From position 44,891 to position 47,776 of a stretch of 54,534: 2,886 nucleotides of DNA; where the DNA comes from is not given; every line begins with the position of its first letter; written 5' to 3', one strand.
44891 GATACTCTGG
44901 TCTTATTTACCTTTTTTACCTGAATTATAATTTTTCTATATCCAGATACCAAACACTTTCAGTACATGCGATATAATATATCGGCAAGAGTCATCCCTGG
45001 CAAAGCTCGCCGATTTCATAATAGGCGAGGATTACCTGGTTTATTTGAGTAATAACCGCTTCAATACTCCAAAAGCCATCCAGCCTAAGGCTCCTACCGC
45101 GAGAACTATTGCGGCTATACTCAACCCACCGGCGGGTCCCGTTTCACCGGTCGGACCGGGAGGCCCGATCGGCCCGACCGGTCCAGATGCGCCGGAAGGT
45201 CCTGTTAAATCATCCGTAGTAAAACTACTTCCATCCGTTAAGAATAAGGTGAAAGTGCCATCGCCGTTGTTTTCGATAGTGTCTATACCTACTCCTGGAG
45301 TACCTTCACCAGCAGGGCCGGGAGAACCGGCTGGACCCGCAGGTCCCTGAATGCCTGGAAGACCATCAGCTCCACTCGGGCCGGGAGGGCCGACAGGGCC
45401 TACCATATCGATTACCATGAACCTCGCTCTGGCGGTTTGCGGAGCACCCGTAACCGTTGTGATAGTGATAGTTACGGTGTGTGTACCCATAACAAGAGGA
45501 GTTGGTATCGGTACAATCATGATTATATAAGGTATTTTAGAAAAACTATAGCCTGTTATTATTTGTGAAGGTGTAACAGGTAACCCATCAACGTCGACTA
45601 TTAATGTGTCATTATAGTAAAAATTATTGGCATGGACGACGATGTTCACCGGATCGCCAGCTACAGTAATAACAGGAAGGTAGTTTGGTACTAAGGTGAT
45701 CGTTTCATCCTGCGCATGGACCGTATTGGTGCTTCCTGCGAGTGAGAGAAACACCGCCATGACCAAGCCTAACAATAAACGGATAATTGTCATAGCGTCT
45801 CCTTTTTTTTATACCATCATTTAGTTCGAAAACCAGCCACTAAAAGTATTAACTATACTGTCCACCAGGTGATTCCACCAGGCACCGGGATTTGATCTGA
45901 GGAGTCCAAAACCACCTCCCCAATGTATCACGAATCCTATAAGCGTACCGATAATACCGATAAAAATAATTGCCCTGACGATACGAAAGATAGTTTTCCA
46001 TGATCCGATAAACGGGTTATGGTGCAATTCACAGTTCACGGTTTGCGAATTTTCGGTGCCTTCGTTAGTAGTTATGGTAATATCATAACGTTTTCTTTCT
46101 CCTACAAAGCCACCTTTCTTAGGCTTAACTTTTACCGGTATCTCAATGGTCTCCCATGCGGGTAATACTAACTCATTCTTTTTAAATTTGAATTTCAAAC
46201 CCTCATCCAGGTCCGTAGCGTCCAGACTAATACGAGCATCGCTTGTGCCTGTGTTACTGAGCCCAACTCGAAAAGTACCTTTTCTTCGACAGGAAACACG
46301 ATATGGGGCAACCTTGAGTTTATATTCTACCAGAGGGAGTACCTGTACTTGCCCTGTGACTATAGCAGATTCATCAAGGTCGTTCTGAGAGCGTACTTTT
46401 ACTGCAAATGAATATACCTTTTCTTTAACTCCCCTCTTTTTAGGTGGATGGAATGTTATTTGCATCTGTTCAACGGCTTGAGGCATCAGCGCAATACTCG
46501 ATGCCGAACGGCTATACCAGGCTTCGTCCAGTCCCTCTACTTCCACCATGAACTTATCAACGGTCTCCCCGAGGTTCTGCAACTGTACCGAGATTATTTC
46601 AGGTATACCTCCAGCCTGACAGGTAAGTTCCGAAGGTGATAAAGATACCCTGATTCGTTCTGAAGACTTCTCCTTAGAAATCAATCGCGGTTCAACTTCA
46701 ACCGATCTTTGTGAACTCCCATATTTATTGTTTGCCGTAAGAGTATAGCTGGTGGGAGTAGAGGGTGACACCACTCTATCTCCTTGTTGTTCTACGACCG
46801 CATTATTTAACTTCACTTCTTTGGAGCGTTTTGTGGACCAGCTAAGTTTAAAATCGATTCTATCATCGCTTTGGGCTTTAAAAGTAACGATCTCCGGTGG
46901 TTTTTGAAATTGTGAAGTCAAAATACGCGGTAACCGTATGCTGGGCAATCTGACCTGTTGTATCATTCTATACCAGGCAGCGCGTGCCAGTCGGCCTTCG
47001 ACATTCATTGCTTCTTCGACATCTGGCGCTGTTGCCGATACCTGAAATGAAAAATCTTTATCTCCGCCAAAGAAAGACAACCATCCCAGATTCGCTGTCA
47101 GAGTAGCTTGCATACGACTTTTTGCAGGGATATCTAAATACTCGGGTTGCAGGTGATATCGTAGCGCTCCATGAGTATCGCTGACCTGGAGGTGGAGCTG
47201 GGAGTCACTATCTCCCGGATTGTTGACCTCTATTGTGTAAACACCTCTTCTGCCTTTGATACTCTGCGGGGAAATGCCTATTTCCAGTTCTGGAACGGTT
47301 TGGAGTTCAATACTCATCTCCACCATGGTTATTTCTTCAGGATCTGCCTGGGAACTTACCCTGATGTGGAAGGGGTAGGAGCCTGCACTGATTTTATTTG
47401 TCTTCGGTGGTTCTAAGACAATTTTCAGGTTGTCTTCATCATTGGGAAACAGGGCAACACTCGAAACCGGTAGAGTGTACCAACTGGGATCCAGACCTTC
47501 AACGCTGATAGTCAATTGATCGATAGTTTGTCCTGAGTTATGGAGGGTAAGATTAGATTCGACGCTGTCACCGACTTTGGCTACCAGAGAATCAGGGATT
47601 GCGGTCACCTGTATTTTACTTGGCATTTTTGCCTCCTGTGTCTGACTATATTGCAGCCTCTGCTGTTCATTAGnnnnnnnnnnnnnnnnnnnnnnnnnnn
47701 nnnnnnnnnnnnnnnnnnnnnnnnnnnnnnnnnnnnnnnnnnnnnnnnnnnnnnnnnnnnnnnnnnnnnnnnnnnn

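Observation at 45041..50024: Regulator-led operon that looks like a membrane-anchoring/fibre module for a contractile injection system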

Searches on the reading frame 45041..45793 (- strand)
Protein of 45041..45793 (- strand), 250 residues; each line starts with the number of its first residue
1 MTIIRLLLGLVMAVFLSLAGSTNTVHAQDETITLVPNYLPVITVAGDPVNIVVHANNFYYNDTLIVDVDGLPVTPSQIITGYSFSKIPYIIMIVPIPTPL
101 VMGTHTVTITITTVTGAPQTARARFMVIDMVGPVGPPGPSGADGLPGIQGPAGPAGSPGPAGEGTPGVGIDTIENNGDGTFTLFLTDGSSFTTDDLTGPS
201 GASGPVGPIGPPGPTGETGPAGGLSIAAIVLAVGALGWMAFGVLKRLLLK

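Call 3: search_protein_families(library=pfam, proteins=[window:45041-45793:-], max_evalue=0.1)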
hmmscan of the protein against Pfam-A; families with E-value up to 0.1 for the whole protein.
window:45041-45793:- (250 aa): 1 family
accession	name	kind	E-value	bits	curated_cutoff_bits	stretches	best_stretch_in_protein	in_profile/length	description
PF01391.23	Collagen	-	7.7e-07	29.2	27.2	2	132-164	13-46/60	Collagen triple helix repeat (20 copies)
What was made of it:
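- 45041..45793 (-): Type I membrane collagen-like protein: signal peptide (1-27), Ig-like domain, 11 GXY triplets, a small insert, 9 GXY triplets, a TM helix and a KRLLLK tail. PF01391 (call 3).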

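Call 4: search_protein_families(library=ncbifam, proteins=[window:45041-45793:-], max_evalue=0.1)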
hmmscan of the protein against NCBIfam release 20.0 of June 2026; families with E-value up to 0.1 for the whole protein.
window:45041-45793:- (250 aa): 2 families
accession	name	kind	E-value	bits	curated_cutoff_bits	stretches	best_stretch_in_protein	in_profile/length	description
NF046116.1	adhesin_Lcl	equivalog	3.7e-06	25.8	500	1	131-224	107-200/431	collagen-like adhesin Lcl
NF038329.2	gly_rich_SclB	equivalog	0.0006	18.8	325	1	132-222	126-204/442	LPXTG-anchored collagen-like adhesin Scl2/SclB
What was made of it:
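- Checked: 45041-45793, 250 aa: Collagen PF01391, 29.2 bits against a cutoff of 27.2 (calls 3, 4).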

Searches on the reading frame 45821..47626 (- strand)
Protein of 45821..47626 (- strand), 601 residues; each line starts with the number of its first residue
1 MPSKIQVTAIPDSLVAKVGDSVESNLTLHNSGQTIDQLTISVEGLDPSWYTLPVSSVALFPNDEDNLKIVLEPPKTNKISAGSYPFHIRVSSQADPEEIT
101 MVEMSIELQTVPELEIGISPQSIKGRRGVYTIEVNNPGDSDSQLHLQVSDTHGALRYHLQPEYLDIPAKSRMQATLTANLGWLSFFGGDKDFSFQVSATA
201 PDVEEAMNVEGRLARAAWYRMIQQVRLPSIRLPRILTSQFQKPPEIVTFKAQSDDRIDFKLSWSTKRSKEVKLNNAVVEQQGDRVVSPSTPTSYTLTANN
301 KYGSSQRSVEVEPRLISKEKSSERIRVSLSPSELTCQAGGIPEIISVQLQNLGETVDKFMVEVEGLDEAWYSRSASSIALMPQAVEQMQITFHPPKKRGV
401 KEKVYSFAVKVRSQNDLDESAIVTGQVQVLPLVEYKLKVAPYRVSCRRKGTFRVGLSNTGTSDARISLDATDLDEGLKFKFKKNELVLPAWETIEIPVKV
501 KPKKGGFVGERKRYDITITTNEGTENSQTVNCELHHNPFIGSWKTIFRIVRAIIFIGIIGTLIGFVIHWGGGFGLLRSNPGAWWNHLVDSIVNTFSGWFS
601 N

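Call 3: search_protein_families(library=pfam, proteins=[window:45821-47626:-], max_evalue=0.1)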
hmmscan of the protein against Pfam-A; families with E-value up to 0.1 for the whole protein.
window:45821-47626:- (601 aa): 7 families
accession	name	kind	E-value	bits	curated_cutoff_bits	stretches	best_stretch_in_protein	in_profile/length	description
PF11614.14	FixG_C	-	3e-14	53.6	25.6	1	451-525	34-107/119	IG-like fold at C-terminal of FixG, putative oxidoreductase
PF22544.2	HYDIN_VesB_CFA65-like_Ig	-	1.4e-09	38.6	25.5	1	451-529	22-94/100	HYDIN/CFA65/VesB-like, Ig-like domain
PF22067.2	Cep192_D3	-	1.2e-06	28.9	27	0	14-78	11-74/99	Cep192 domain 3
PF22073.2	Cep192_D4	-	7.6e-05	23.3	35.5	0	17-77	17-84/112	Cep192 domain 4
PF15780.11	ASH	-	0.00067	20.2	27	0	456-525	31-95/98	Abnormal spindle-like microcephaly-assoc'd, ASPM-SPD-2-Hydin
PF24507.1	Ig_CFAP65_4th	-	0.00078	20.2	27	0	347-404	2-58/76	CFAP65, fourth Ig-like domain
PF23148.1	Gp77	-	0.097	13.7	27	0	504-531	55-82/84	Podophage GP4 fiber-tail adaptor protein gp77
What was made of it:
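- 45821..47626 (-): Tail-anchored protein of five Ig-like (ASH/PapD-like) domains, here called 'Ig-TM' (601 aa). The bulk is predicted to be cytoplasmic. Pfam hits (call 3).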

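Call 4: search_protein_families(library=ncbifam, proteins=[window:45821-47626:-], max_evalue=0.1)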
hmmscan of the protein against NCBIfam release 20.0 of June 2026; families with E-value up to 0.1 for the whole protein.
window:45821-47626:- (601 aa): 3 families
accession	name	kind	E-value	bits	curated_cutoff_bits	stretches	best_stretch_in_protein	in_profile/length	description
NF041740.1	choice_anch_T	equivalog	6e-10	38.7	70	1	344-420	164-246/259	choice-of-anchor T family protein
TIGR02745.1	ccoG_rdxA_fixG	equivalog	1.6e-09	37.2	316.7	1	330-421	335-425/435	cytochrome c oxidase accessory protein CcoG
NF012200.0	choice_anch_D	domain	0.01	16.3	45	0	17-78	30-94/108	choice-of-anchor D domain-containing protein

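Call 23: search_solved_structures(query=window:45821-47626:-, max_evalue=1)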
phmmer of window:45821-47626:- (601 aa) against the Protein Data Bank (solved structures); distinct sequences matched with E-value up to 1: 1.
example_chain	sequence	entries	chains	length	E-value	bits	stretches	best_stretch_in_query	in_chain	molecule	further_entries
3ign_A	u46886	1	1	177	0.1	14.3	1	301-376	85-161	Diguanylate cyclase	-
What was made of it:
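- Tried and rejected: Nothing useful (call 23).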

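Call 49: find_homologous_proteins(query=window:45821-47626:-)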
Query window:45821-47626:- (601 aa): 177 proteins with E <= 0.001 among 8000 candidates; the best 120 are listed.
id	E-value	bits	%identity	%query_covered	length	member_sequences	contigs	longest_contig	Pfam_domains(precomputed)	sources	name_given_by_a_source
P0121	0.0e+0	1335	98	100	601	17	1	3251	PF11614.15,PF22067.3,PF22544.3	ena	-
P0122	0.0e+0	1199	88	100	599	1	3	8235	PF11614.15,PF22544.3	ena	-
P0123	0.0e+0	1163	84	100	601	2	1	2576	PF11614.15,PF22544.3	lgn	-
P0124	0.0e+0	1100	81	100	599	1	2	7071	PF11614.15,PF22544.3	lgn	-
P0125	0.0e+0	1091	79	100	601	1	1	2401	PF11614.15,PF22067.3,PF22544.3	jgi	jgi:uncharacterized membrane protein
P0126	0.0e+0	1084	79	100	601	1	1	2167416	PF11614.15,PF22544.3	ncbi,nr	ncbi:MAG: hypothetical protein JSU58_01900 [Dehalococcoidales bacterium]|nr:MAG: hypothetical protei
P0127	0.0e+0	1061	77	100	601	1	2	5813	PF22073.3,PF11614.15,PF22067.3,PF22544.3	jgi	jgi:uncharacterized membrane protein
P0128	0.0e+0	1044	76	100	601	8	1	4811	PF11614.15,PF22067.3,PF22544.3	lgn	-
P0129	6.5e-298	1007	73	100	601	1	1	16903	PF11614.15,PF22067.3,PF22544.3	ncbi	-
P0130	1.0e-297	1006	73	100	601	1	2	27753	PF11614.15,PF22544.3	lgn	-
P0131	1.1e-294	996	73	100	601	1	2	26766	PF11614.15,PF22067.3,PF22544.3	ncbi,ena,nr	ncbi:MAG TPA: hypothetical protein G4O15_01615 [Dehalococcoidia bacterium]|nr:hypothetical protein [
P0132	4.3e-293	991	71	100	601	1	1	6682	PF11614.15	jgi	jgi:uncharacterized membrane protein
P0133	1.8e-275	933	67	100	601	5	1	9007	PF11614.15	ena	-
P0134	9.7e-271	917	65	100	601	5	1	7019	PF11614.15,PF22067.3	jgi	jgi:uncharacterized membrane protein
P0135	7.0e-267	905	64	100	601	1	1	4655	PF11614.15,PF22067.3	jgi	jgi:uncharacterized membrane protein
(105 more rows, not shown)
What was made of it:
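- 45821..47626 (-): All named homologues are Chloroflexota/Dehalococcoidia (call 49).
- All named Ig-TM homologues in the search came from Chloroflexota/Dehalococcoidia (call 49).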

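Call 59: predict_structure(alignment_id=A2)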
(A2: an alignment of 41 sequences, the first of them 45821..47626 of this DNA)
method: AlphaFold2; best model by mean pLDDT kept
length: 601 residues; sequences in the alignment: 41
mean_pLDDT: 85.5   pTM: 0.47
mean pLDDT of the five models: 85.5, 84.0, 82.9, 82.7, 82.7
residues with pLDDT >= 90: 283; 70-90: 260; 50-70: 40; < 50: 18
segments of 3 or more residues with pLDDT < 50: 223-237
pLDDT, mean of each block of 10 residues (from residue 1): 77 82 90 88 88 88 90 72 86 86 83 76 90 82 87 87 86 92 76 89 72 80 41 46 90 88 93 93 90 94 93 89 93 91 94 93 91 93 95 89 92 92 94 91 91 93 90 89 87 92 78 92 83 89 81 89 85 80 82 62 43
secondary structure, 60 per line:
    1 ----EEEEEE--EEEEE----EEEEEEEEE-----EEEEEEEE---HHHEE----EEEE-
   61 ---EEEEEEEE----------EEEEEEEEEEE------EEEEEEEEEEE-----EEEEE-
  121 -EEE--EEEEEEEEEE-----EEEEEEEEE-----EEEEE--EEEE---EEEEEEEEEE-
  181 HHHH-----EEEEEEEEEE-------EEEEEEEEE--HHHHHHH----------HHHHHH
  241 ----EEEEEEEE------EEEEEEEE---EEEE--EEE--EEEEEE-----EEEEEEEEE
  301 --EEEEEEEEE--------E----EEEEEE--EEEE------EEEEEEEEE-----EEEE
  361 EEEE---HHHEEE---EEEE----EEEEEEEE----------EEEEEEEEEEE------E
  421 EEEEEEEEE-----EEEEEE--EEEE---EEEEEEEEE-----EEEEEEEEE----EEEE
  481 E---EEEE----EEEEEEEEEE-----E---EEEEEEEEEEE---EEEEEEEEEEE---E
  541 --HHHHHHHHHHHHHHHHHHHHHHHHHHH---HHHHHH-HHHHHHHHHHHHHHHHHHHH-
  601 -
elements in order: E5-10 E13-17 E22-30 E36-43 E56-59 E64-71 E82-92 E99-109 E115-119 E122-124 E127-136 E142-150 E156-160 E163-166 E170-179 H181-184 E190-199 E207-215 H218-224 H235-240 E245-252 E259-266 E270-273 E276-278 E281-286 E292-300 E303-311 E325-330 E333-336 E343-351 E357-364 E371-373 E377-380 E385-392 E403-413 E420-429 E435-440 E443-446 E450-458 E464-472 E477-481 E485-488 E493-502 E512-522 E526-536 H543-569 H573-578 H580-599
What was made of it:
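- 45821..47626 (-): AF2 pLDDT 85.5 with five beta-sandwiches (call 59).
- Checked: The AlphaFold2 model (pLDDT 85.5) shows five beta-sandwiches, a TM helix at 543-569 and a C-terminal helix (call 59).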

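Call 65: fold_search(model_id=the predicted structure, library=pdb)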
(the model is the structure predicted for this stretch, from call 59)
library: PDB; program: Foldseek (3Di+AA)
matches with E <= 10: 1989; with E <= 0.001: 1039
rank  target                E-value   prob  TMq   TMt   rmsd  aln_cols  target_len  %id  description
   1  7sqc_2B               2.1e-21  1.00  0.18  0.16  37.5       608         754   11  Ciliary C1 central pair apparatus isolated from Chlamydomonas reinhardtii (released 2022-04-13)
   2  9ijj_h                3.3e-21  1.00  0.18  0.10  44.4       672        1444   13  In situ structure of the central apparatus in mouse sperm axoneme. (released 2025-06-04)
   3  7sqc_O0               3.6e-21  1.00  0.19  0.12  39.9       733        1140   10  Ciliary C1 central pair apparatus isolated from Chlamydomonas reinhardtii (released 2022-04-13)
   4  7sqc_2A               4.0e-21  1.00  0.19  0.16  38.3       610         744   11  Ciliary C1 central pair apparatus isolated from Chlamydomonas reinhardtii (released 2022-04-13)
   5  7som_D                1.6e-20  1.00  0.17  0.08  27.1       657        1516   10  Ciliary C2 central pair apparatus isolated from Chlamydomonas reinhardtii (released 2022-04-13)
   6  9ijj_C                2.0e-20  1.00  0.20  0.14  26.5       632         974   12  In situ structure of the central apparatus in mouse sperm axoneme. (released 2025-06-04)
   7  9ijj_O                2.7e-20  1.00  0.19  0.11  40.0       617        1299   12  In situ structure of the central apparatus in mouse sperm axoneme. (released 2025-06-04)
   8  9ijj_4I               1.1e-19  1.00  0.22  0.05  40.2       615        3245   10  In situ structure of the central apparatus in mouse sperm axoneme. (released 2025-06-04)
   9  9ijj_4G               7.5e-19  1.00  0.18  0.05  37.1       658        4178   12  In situ structure of the central apparatus in mouse sperm axoneme. (released 2025-06-04)
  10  9ijj_4H               8.3e-19  1.00  0.18  0.05  37.2       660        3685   11  In situ structure of the central apparatus in mouse sperm axoneme. (released 2025-06-04)
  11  7sqc_T1               1.5e-18  1.00  0.17  0.18  34.6       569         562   10  Ciliary C1 central pair apparatus isolated from Chlamydomonas reinhardtii (released 2022-04-13)
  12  9ijj_E                2.0e-18  1.00  0.16  0.19  33.3       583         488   10  In situ structure of the central apparatus in mouse sperm axoneme. (released 2025-06-04)
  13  7sqc_T2               4.3e-18  1.00  0.16  0.18  34.2       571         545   10  Ciliary C1 central pair apparatus isolated from Chlamydomonas reinhardtii (released 2022-04-13)
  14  9ijj_4J               6.9e-18  1.00  0.20  0.18  33.8       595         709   11  In situ structure of the central apparatus in mouse sperm axoneme. (released 2025-06-04)
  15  9ijj_P                1.5e-17  1.00  0.25  0.25  32.4       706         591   10  In situ structure of the central apparatus in mouse sperm axoneme. (released 2025-06-04)
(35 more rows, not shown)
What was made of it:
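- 45821..47626 (-): Foldseek best hits are ASH-domain ciliary proteins (call 65).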
